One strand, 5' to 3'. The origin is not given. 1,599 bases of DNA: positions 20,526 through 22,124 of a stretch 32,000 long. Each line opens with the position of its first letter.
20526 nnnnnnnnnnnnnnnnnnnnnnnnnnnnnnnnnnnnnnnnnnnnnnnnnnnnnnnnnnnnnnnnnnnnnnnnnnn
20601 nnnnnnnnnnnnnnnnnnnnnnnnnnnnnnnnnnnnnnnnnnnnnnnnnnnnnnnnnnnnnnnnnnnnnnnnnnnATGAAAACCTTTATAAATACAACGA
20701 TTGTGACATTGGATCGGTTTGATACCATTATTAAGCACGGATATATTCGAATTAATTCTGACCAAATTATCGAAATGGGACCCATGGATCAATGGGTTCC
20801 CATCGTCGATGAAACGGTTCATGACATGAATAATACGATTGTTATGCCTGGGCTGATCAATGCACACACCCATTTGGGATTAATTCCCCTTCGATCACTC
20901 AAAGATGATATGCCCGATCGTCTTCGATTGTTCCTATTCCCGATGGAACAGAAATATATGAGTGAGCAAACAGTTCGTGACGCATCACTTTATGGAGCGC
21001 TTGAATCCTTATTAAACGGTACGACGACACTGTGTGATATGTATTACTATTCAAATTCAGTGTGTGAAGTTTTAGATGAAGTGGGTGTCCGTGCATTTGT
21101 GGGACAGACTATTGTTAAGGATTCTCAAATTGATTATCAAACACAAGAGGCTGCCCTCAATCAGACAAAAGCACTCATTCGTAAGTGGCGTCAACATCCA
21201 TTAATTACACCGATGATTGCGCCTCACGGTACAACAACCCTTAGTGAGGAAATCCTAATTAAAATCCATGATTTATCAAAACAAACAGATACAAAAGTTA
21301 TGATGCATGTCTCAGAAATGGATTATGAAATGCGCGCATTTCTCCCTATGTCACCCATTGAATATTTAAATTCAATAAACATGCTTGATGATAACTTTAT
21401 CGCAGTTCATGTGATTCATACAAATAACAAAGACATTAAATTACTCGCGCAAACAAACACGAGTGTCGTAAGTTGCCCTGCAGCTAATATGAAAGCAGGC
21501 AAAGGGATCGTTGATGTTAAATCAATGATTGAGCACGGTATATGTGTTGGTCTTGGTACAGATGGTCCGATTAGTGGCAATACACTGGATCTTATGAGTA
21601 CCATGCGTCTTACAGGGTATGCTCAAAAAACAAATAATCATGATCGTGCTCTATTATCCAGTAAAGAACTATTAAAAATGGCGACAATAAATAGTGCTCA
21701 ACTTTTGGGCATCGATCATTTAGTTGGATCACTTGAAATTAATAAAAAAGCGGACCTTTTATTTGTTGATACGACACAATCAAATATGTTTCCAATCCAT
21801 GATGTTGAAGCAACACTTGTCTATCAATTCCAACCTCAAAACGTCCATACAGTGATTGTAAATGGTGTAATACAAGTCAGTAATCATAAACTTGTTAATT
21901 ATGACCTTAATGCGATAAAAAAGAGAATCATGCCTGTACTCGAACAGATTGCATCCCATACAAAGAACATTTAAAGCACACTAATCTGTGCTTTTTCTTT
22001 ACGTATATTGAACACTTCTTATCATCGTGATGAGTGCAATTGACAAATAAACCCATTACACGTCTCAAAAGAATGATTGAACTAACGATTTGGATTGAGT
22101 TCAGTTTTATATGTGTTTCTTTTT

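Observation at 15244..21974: Guanine-class OFF riboswitch controlling a PotABCD-type ABC importer fused to adenine deaminase and an MtaD-like deaminase: a candidate undescribed purine-scavenging system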

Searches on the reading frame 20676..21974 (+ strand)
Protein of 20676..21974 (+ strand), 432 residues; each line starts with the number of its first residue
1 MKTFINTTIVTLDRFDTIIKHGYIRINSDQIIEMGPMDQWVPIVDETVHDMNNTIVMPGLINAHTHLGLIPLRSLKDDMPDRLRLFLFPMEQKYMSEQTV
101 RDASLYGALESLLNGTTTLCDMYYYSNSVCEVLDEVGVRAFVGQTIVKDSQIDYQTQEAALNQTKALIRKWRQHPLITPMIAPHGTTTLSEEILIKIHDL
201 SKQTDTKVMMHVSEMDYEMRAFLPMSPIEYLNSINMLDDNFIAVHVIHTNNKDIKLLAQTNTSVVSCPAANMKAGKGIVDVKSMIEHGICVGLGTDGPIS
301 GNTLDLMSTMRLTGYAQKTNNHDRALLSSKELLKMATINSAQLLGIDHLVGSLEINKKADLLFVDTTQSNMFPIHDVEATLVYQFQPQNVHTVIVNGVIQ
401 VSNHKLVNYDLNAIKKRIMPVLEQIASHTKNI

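Call 4: search_protein_families(library=pfam, proteins=[window:20676-21974:+])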
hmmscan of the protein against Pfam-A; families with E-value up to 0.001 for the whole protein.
window:20676-21974:+ (432 aa): 2 families
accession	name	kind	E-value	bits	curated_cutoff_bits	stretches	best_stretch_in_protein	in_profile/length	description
PF01979.26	Amidohydro_1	-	1.1e-61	209.5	25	1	55-398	1-343/345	Amidohydrolase family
PF07969.17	Amidohydro_3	-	2.8e-12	47.3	29.7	1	273-399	351-470/472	Amidohydrolase family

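Call 5: search_protein_families(library=ncbifam, proteins=[window:20676-21974:+])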
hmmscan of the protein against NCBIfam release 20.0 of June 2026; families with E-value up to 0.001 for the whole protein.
window:20676-21974:+ (432 aa): 37 families (the best 25 are shown)
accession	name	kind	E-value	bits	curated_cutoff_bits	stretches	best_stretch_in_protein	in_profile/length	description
NF006549.0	PRK09045.1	equivalog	4e-96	322.3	540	1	8-427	16-441/444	TRZ/ATZ family hydrolase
NF004701.0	PRK06038.1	equivalog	7.9e-81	271.9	609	1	6-415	10-416/432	N-ethylammeline chlorohydrolase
NF005557.0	PRK07228.1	equivalog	1.4e-75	254.8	522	1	6-428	7-440/445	5'-deoxyadenosine deaminase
NF004995.0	PRK06380.1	subfamily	1.5e-74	251.5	567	1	5-414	5-412/418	metal-dependent hydrolase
NF006252.0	PRK08393.1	equivalog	7.8e-74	249.2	617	1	18-423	18-421/424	N-ethylammeline chlorohydrolase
NF012037.0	PRK15493.1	equivalog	2.1e-59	201.5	779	1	3-406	4-414/435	bifunctional S-methyl-5'-thioadenosine deaminase/S-adenosylhomocysteine deaminase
NF006056.0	PRK08204.1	subfamily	2.4e-58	198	391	1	6-429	9-444/449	hypothetical protein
NF006055.0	PRK08203.1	equivalog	4.6e-53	180.4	532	1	7-426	12-451/455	8-oxoguanine deaminase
NF005211.0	PRK06687.1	equivalog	3.2e-49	167.8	703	1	1-405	1-413/419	TRZ/ATZ family protein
NF005540.0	PRK07203.1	equivalog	1.7e-47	162.1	444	1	4-420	4-433/444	putative aminohydrolase SsnA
TIGR02967.1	guan_deamin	equivalog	3.4e-47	161.3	375.4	1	19-372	4-368/401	guanine deaminase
NF009059.0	PRK12393.1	equivalog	2e-43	148.8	543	1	23-427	30-457/460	amidohydrolase family protein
TIGR03314.1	Se_ssnA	subfamily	1.3e-42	146.1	455.5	1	6-417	5-429/441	putative selenium metabolism protein SsnA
NF006679.0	PRK09228.1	subfamily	1.9e-41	142.3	351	1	17-371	27-392/433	guanine deaminase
NF004801.0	PRK06151.1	subfamily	1.8e-36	126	416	1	17-425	20-462/491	chlorohydrolase family protein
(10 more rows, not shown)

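Call 8: search_solved_structures(query=window:20676-21974:+, max_evalue=1e-20)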
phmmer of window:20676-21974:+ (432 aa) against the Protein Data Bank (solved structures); distinct sequences matched with E-value up to 1e-20: 15.
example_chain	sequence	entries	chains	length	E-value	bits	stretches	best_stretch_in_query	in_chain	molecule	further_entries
4dyk_A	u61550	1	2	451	9.9e-60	206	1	6-414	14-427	AMIDOHYDROLASE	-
4gbd_A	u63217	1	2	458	1.1e-59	205.9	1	6-414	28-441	Putative uncharacterized protein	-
4f0r_A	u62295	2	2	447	1.6e-54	188.9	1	9-417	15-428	5-methylthioadenosine/S-adenosylhomocysteine deaminase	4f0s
3lnp_A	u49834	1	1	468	1.2e-48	169.5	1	29-408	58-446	Amidohydrolase family Protein OLEI01672_1_465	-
4dzh_A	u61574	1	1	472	1.6e-48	169.1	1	50-414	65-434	AMIDOHYDROLASE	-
4v1x_A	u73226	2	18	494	2.6e-47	165.2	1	182-406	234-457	ATRAZINE CHLOROHYDROLASE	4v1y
1p1m_A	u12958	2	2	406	2.3e-37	132.4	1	50-399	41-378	Hypothetical protein TM0936 | Uncharacterized protein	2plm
1j6p_A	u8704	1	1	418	2.6e-37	132.2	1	50-399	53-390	METAL-DEPENDENT HYDROLASE OF CYTOSINEDEMANIASE/CHLOROHYDROLASE FAMILY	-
7ww2_A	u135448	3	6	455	2.1e-31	112.8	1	8-414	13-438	8-oxoguanine deaminase | Hydroxydechloroatrazine ethylaminohydrolase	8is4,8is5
2uz9_A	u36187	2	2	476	1.8e-30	109.7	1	53-369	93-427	GUANINE DEAMINASE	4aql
3hpa_A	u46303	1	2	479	2.4e-29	106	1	9-417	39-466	AMIDOHYDROLASE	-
3e0l_A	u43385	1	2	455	3.6e-29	105.4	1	53-369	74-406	Guanine deaminase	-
6ohb_A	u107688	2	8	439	1.6e-28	103.2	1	24-371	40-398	Guanine deaminase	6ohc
6oh9_A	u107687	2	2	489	7.3e-27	97.8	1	36-368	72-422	Yeast Guanine Deaminase | Probable guanine deaminase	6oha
2i9u_A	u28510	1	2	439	8.7e-22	81.1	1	11-374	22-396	Cytosine/guanine deaminase related protein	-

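Call 36: find_homologous_proteins(query=window:20676-21971:+, max_evalue=1e-30)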
Query window:20676-21971:+ (432 aa): 2912 proteins with E <= 1e-30 among 6767 candidates; the best 120 are listed.
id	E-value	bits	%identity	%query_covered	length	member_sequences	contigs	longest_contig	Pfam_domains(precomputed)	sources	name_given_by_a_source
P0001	2.2e-284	961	100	100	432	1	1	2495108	PF07969.18,PF01979.27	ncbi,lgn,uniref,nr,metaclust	ncbi:hypothetical protein AOC36_05665 [Erysipelothrix larvae]|uniref:Amidohydrolase-related domain-c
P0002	8.2e-158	544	58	100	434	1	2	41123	PF07969.18,PF01979.27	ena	-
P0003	1.6e-149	517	55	99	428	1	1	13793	PF07969.18,PF01979.27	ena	-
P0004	4.9e-147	508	53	99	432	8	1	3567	PF07969.18,PF01979.27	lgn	-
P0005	1.6e-135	470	49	100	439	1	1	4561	PF07969.18,PF01979.27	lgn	-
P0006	2.3e-134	467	53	99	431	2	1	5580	PF07969.18,PF01979.27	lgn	-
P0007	2.6e-125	437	49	94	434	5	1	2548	PF07969.18,PF01979.27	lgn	-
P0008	2.9e-124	433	49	99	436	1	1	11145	PF07969.18,PF01979.27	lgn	-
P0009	2.4e-123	430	48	97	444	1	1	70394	PF07969.18,PF01979.27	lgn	-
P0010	9.6e-120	419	47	98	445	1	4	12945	PF07969.18,PF01979.27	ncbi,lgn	-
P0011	1.1e-119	418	47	99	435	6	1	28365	PF07969.18,PF01979.27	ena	-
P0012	5.0e-119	416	48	93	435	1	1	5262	PF07969.18,PF01979.27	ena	-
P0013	2.5e-118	414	46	99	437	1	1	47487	PF07969.18,PF01979.27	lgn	-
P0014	1.2e-116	408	47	96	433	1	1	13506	PF07969.18,PF01979.27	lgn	-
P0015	7.1e-114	399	47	94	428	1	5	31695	PF07969.18,PF01979.27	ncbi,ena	-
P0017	2.7e-112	394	46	98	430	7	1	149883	PF07969.18,PF01979.27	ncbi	ncbi:amidohydrolase [Peptoniphilaceae bacterium SGI.131]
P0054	2.0e-105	371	44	100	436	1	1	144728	PF07969.18,PF01979.27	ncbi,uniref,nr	ncbi:5-methylthioadenosine/S-adenosylhomocysteine deaminase [Enterococcus sp. PF1-24]|uniref:amidohy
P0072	3.2e-104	367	43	96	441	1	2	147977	PF07969.18,PF01979.27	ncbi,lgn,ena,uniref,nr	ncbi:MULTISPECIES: amidohydrolase [Vagococcus]|uniref:S-adenosylhomocysteine deaminase Methylthioade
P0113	7.6e-102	360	43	98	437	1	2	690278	PF07969.18,PF01979.27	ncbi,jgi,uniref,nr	ncbi:amidohydrolase [Sedimentibacter sp. B4]|uniref:amidohydrolase n=1 Tax=Sedimentibacter sp. B4 Ta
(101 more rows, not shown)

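Call 42: find_encoding_contigs(protein=P0054, flank=8000, max_places=1)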
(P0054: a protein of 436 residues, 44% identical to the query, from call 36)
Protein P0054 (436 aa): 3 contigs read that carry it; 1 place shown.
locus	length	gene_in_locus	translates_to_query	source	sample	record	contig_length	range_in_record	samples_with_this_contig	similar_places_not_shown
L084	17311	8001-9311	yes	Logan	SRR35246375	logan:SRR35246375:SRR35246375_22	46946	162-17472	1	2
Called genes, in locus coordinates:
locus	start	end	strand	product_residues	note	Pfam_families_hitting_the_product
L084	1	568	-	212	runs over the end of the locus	PF00571:CBS (weak)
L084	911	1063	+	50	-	PF00471:Ribosomal_L33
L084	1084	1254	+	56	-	PF00584:SecE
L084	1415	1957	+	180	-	PF02357:NusG, PF00467:KOW (weak)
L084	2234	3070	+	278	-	PF00528:BPD_transp_1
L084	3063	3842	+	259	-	PF00528:BPD_transp_1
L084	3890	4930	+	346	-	PF00005:ABC_tran, PF13304:AAA_21 (faint), PF08402:TOBE_2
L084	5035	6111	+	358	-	PF01547:SBP_bac_1, PF13531:SBP_bac_11, PF13416:SBP_bac_8, PF13343:SBP_bac_6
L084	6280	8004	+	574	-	PF01979:Amidohydro_1, PF07969:Amidohydro_3, PF13382:Adenine_deam_C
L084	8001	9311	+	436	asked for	PF01979:Amidohydro_1, PF07969:Amidohydro_3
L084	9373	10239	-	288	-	PF03313:SDH_alpha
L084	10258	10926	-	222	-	PF03315:SDH_beta, PF01842:ACT, PF22629:ACT_AHAS_ss (weak)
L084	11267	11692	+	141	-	PF03946:Ribosomal_L11_N, PF00298:Ribosomal_L11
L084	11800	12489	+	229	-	PF00687:Ribosomal_L1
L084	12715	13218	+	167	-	PF00466:Ribosomal_L10, PF27436:RL10_C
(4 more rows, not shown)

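Call 43: find_encoding_contigs(protein=P0072, flank=8000, max_places=1)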
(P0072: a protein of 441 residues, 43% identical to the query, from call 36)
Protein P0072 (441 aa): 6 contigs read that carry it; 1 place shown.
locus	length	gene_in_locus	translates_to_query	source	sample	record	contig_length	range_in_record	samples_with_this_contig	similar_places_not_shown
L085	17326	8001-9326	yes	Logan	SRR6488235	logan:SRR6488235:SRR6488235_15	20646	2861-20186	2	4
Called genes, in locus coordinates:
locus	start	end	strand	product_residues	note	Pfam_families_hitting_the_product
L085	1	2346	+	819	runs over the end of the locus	PF00403:HMA, PF08282:Hydrolase_3 (faint), PF00122:E1-E2_ATPase, PF00702:Hydrolase, PF12710:HAD (faint)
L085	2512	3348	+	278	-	PF00528:BPD_transp_1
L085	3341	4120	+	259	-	PF00528:BPD_transp_1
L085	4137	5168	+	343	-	PF00005:ABC_tran, PF13304:AAA_21 (faint), PF08402:TOBE_2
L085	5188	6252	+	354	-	PF01547:SBP_bac_1, PF13416:SBP_bac_8, PF13531:SBP_bac_11, PF13343:SBP_bac_6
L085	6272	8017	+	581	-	PF01979:Amidohydro_1, PF07969:Amidohydro_3 (weak), PF13382:Adenine_deam_C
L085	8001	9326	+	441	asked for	PF01979:Amidohydro_1, PF07969:Amidohydro_3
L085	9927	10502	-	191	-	PF01476:LysM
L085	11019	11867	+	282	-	-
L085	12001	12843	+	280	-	PF00903:Glyoxalase, PF22677:Ble-like_N (faint)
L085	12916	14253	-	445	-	PF03486:HI0933_like (faint), PF07992:Pyr_redox_2, PF13434:Lys_Orn_oxgnase (faint), PF01266:DAO (faint), PF13738:Pyr_redox_3, PF00070:Pyr_redox, PF02852:Pyr_redox_dim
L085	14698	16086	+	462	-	PF00232:Glyco_hydro_1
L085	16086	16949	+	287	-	PF00480:ROK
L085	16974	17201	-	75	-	PF13560:HTH_31, PF12844:HTH_19, PF01381:HTH_3, PF13443:HTH_26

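Call 44: find_encoding_contigs(protein=P0017, flank=8000, max_places=1)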
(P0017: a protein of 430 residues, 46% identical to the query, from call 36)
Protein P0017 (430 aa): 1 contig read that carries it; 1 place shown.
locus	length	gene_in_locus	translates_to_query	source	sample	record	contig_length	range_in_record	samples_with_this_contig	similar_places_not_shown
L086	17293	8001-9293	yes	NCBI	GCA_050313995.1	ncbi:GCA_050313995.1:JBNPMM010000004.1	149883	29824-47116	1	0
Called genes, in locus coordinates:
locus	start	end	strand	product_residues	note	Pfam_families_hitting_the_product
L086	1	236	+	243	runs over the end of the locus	PF02146:SIR2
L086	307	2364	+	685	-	PF12437:GSIII_N, PF00120:Gln-synt_C, PF18318:Gln-synt_C-ter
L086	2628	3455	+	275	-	PF00528:BPD_transp_1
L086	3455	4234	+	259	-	PF00528:BPD_transp_1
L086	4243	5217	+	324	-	PF00005:ABC_tran, PF13304:AAA_21 (faint), PF08402:TOBE_2 (weak)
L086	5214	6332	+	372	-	PF13531:SBP_bac_11, PF01547:SBP_bac_1, PF13416:SBP_bac_8, PF13343:SBP_bac_6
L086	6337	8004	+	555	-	PF01979:Amidohydro_1, PF07969:Amidohydro_3 (faint), PF13382:Adenine_deam_C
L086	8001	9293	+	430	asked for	PF01979:Amidohydro_1, PF07969:Amidohydro_3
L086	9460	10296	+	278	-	PF08543:Phos_pyr_kin, PF00294:PfkB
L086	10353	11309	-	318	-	PF00389:2-Hacid_dh, PF00670:AdoHcyase_NAD (faint), PF02826:2-Hacid_dh_C, PF00208:ELFV_dehydrog (weak), PF03446:NAD_binding_2, PF07991:KARI_N, PF13241:NAD_binding_7 (weak)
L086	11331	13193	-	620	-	PF00795:CN_hydrolase, PF02540:NAD_synthase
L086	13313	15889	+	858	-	PF00403:HMA, PF00122:E1-E2_ATPase, PF00702:Hydrolase, PF08282:Hydrolase_3 (faint), PF00403:HMA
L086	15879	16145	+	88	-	PF02583:Trns_repr_metal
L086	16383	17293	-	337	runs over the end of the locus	PF00356:LacI, PF00532:Peripla_BP_1, PF13407:Peripla_BP_4, PF13377:Peripla_BP_3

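Call 45: find_encoding_contigs(protein=P0113, flank=8000, max_places=1)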
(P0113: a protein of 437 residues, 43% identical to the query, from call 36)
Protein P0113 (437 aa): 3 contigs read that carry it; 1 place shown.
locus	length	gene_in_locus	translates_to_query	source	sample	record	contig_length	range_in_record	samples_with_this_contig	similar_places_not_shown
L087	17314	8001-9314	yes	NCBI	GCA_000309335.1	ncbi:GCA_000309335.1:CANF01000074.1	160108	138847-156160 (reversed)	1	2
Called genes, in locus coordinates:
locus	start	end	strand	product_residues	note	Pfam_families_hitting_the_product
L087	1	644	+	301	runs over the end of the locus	PF23750:RsgI_M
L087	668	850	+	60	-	-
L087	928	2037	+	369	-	PF04851:ResIII, PF00270:DEAD, PF00271:Helicase_C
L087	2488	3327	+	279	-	PF00528:BPD_transp_1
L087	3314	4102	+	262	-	PF00528:BPD_transp_1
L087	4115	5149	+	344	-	PF00005:ABC_tran, PF13304:AAA_21 (faint), PF08402:TOBE_2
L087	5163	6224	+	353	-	PF01547:SBP_bac_1, PF13531:SBP_bac_11, PF13416:SBP_bac_8, PF13343:SBP_bac_6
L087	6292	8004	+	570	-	PF01979:Amidohydro_1, PF07969:Amidohydro_3, PF13382:Adenine_deam_C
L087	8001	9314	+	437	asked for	PF01979:Amidohydro_1, PF07969:Amidohydro_3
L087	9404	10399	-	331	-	PF07833:Cu_amine_oxidN1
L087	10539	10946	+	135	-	PF00334:NDK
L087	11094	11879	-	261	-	PF03649:UPF0014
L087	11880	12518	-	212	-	PF02463:SMC_N (faint), PF00005:ABC_tran, PF13304:AAA_21 (faint)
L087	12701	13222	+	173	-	PF00293:NUDIX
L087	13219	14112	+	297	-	PF01874:CitG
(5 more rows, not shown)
